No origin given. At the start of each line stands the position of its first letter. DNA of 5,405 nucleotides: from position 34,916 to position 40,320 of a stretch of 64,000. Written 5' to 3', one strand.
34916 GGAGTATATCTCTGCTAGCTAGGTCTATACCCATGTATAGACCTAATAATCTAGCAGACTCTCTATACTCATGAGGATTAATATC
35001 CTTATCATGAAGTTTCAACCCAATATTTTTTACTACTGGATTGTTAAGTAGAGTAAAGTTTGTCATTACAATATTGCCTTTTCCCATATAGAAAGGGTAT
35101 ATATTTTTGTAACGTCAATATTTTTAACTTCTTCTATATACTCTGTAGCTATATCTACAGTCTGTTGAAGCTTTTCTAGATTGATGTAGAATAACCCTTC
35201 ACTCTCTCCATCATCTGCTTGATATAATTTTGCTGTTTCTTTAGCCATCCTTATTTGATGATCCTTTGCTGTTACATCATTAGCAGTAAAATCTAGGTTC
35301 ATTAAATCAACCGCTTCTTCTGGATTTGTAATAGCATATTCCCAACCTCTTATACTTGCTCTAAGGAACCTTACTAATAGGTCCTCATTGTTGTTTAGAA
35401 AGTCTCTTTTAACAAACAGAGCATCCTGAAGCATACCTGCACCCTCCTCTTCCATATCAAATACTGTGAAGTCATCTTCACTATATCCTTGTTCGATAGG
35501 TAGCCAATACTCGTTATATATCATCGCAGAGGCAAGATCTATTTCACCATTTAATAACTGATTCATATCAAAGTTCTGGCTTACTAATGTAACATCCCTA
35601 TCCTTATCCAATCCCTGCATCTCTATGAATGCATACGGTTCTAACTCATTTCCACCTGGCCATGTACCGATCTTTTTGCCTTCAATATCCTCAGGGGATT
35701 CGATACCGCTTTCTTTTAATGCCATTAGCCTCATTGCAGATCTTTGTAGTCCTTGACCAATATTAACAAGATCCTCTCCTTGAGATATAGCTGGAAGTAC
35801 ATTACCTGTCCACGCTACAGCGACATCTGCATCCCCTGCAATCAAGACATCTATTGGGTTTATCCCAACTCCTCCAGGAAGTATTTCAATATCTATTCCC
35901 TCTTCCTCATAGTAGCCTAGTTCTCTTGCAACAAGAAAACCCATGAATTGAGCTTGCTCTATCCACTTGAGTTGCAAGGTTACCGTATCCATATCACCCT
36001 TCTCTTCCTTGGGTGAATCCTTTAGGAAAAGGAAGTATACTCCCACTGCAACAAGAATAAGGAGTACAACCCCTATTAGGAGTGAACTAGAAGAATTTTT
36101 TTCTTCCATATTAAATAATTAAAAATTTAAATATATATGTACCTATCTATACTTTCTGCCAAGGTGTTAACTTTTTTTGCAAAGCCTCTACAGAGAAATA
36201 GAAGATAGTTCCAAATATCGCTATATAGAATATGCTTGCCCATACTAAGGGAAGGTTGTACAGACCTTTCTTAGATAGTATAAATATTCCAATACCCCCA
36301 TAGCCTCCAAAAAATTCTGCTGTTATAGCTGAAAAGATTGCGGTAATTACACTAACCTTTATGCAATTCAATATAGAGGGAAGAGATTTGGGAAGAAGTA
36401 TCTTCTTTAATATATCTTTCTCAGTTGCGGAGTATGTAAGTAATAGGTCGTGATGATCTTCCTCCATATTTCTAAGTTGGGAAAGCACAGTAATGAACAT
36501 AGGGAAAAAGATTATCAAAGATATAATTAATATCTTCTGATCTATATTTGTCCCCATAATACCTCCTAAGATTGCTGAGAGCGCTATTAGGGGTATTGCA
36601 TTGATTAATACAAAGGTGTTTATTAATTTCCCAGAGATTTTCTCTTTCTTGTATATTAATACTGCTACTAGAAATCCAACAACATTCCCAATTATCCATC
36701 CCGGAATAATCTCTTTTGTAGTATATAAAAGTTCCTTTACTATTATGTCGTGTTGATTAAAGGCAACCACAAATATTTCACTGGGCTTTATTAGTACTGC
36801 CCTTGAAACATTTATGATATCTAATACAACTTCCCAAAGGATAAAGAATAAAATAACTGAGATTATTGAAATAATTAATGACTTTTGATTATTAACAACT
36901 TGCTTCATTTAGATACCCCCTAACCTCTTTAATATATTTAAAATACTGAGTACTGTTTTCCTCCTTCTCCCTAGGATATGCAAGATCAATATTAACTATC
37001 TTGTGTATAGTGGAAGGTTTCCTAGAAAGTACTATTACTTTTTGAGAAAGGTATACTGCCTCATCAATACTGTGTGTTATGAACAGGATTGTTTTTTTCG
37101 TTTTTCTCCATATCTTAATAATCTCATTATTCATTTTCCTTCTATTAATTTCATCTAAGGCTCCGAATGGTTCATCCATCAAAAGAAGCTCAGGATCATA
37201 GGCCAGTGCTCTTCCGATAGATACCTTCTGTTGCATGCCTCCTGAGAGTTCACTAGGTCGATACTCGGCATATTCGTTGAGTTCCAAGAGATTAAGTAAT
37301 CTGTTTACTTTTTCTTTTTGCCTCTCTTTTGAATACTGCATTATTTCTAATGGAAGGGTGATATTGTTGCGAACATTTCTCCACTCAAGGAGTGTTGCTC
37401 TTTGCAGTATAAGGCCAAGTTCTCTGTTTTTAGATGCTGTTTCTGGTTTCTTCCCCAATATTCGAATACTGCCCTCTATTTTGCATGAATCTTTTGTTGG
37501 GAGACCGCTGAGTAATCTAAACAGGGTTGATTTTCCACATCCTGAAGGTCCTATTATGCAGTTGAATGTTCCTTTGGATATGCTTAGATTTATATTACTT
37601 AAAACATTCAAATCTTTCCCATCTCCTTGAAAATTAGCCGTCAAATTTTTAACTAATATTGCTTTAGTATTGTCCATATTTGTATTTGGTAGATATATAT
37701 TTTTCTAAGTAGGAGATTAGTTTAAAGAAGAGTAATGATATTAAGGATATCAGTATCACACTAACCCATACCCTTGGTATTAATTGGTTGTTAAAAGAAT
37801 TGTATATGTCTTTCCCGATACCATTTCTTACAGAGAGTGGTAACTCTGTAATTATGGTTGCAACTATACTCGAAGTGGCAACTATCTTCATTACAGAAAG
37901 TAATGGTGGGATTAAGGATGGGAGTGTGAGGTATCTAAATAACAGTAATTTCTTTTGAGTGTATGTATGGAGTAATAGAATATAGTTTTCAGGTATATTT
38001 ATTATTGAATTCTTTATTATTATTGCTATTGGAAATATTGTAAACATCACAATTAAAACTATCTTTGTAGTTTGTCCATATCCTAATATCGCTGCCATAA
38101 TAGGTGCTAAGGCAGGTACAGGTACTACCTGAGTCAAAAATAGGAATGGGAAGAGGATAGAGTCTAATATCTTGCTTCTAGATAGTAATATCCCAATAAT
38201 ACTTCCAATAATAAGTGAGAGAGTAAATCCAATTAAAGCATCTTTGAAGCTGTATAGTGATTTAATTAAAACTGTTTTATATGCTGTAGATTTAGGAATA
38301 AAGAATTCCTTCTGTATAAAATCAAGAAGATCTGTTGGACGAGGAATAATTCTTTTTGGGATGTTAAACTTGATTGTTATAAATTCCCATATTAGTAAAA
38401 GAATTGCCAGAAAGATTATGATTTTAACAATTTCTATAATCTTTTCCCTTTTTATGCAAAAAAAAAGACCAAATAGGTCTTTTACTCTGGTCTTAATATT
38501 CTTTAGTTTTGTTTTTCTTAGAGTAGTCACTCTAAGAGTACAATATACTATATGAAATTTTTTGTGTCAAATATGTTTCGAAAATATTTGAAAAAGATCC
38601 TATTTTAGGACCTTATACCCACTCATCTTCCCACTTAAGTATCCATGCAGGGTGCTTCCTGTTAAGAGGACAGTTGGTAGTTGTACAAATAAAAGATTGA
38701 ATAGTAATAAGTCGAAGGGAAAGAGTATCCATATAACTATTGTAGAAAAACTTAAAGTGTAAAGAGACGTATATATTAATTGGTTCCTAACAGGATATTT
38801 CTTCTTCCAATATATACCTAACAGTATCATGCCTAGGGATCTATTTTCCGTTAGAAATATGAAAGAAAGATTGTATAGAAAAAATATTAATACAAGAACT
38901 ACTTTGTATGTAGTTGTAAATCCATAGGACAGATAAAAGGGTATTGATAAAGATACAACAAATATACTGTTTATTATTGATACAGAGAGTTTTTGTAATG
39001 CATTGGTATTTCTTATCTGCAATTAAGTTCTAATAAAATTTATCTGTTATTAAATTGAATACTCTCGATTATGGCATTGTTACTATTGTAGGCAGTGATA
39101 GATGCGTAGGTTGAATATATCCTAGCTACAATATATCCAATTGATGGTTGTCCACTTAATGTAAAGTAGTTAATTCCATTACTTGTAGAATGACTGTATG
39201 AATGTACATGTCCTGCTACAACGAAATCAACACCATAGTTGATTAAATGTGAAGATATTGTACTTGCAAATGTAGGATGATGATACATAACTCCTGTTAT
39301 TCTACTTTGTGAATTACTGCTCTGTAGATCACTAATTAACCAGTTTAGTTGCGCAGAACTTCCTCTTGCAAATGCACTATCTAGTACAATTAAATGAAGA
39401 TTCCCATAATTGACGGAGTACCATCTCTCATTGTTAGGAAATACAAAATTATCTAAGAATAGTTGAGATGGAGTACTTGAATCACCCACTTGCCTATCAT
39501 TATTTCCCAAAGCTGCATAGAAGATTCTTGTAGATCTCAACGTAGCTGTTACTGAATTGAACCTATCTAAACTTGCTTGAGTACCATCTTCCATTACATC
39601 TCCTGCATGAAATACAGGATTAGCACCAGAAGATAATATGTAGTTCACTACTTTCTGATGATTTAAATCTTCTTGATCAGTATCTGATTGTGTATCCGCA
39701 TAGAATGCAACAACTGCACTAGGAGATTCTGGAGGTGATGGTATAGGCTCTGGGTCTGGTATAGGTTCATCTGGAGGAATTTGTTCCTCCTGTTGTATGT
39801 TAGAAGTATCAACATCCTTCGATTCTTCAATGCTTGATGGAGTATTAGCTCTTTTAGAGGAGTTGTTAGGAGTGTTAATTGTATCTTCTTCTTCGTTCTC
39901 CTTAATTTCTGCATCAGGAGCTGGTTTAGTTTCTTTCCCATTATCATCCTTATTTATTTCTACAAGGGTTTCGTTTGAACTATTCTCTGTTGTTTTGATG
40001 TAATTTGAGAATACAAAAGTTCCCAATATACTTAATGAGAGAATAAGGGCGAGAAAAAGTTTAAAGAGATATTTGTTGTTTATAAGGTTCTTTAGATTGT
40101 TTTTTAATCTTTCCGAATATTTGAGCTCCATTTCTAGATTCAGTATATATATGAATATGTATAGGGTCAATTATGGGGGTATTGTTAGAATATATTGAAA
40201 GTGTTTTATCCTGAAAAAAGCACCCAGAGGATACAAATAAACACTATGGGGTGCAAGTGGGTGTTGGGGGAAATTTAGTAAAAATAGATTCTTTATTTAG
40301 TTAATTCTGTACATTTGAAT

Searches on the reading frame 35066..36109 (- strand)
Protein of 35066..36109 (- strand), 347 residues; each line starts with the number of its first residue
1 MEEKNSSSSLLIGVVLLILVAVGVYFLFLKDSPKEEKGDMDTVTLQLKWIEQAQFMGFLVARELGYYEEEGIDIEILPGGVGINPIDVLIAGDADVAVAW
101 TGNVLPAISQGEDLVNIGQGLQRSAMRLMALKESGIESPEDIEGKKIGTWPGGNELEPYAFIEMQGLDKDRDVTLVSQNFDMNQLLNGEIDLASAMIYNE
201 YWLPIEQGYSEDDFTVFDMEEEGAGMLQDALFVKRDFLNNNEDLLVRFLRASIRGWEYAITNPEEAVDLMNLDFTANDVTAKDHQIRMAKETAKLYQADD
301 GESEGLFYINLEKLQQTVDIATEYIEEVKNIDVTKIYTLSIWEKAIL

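Call 23: search_protein_families(library=pfam, proteins=[window:35066-36109:-], max_evalue=0.001)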
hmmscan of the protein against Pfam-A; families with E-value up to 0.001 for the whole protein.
window:35066-36109:- (347 aa): 1 family
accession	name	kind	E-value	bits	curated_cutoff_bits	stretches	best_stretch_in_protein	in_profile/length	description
PF09084.16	NMT1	-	1e-44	153.5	20.5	1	53-266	2-216/216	NMT1/THI5 like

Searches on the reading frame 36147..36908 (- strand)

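Call 24: search_protein_families(library=pfam, proteins=[window:36147-36908:-], max_evalue=0.001)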
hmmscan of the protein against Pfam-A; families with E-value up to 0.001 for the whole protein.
window:36147-36908:- (253 aa): 1 family
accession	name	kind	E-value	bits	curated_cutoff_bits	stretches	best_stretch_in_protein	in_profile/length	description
PF00528.27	BPD_transp_1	-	2.3e-21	76.8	26.4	1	74-247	1-182/184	Binding-protein-dependent transport system inner membrane component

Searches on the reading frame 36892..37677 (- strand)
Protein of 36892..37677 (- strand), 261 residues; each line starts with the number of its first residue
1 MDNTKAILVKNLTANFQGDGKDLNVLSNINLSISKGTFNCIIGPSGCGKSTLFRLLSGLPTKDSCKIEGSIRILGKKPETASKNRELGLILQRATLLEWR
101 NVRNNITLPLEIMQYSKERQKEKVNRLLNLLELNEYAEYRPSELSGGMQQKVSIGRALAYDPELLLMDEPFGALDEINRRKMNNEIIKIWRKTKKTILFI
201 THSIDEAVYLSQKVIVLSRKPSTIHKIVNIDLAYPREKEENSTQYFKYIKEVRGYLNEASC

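Call 24: search_protein_families(library=pfam, proteins=[window:36892-37677:-], max_evalue=0.001)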
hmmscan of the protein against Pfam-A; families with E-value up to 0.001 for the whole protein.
window:36892-37677:- (261 aa): 4 families
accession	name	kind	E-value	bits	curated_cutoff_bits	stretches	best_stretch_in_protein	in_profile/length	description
PF00005.33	ABC_tran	-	1.5e-28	100.6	25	1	26-171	1-136/137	ABC transporter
PF13304.12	AAA_21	-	3.2e-06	27.9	27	0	38-59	1-22/304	AAA domain, putative AbiEii toxin, Type IV TA system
PF02463.25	SMC_N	-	5.5e-05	23.1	40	1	36-209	24-202/220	RecF/RecN/SMC N terminal domain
PF13401.12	AAA_22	-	8.1e-05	23.4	27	1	37-205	6-127/130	AAA domain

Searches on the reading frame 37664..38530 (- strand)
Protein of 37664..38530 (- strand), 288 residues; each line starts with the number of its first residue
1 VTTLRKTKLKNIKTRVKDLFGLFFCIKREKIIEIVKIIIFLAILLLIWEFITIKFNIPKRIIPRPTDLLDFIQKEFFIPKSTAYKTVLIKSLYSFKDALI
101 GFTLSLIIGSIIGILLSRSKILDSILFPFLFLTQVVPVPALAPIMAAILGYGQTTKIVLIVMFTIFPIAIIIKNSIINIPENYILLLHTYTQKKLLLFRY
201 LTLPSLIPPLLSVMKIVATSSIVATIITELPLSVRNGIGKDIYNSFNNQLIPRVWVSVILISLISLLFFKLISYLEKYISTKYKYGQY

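Call 23: search_protein_families(library=pfam, proteins=[window:37664-38530:-], max_evalue=0.001)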
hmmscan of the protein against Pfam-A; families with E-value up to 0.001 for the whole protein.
window:37664-38530:- (288 aa): 1 family
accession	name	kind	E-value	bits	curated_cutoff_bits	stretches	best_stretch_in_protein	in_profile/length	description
PF00528.27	BPD_transp_1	-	1.6e-19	70.8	26.4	1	106-277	2-180/184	Binding-protein-dependent transport system inner membrane component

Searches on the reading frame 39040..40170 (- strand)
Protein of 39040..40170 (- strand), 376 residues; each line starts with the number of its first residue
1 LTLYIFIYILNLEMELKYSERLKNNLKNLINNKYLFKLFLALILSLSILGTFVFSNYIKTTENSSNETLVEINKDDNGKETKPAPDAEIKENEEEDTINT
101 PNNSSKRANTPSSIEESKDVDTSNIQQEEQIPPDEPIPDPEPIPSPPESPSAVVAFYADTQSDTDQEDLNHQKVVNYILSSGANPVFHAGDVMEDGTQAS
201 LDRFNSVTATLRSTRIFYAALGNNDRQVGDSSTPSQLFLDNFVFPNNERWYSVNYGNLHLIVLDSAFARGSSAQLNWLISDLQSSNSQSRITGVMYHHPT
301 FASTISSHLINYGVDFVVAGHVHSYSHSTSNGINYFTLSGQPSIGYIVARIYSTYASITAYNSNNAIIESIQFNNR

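Call 23: search_protein_families(library=pfam, proteins=[window:39040-40170:-], max_evalue=0.001)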
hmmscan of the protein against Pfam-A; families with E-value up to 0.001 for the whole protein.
window:39040-40170:- (376 aa): 2 families
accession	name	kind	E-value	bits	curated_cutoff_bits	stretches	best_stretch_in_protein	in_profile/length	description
PF00149.33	Metallophos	-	1.4e-06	29.3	21.5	1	155-325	4-191/191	Calcineurin-like phosphoesterase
PF12850.12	Metallophos_2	-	0.00053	20.5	27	0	162-333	7-127/154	Calcineurin-like phosphoesterase superfamily domain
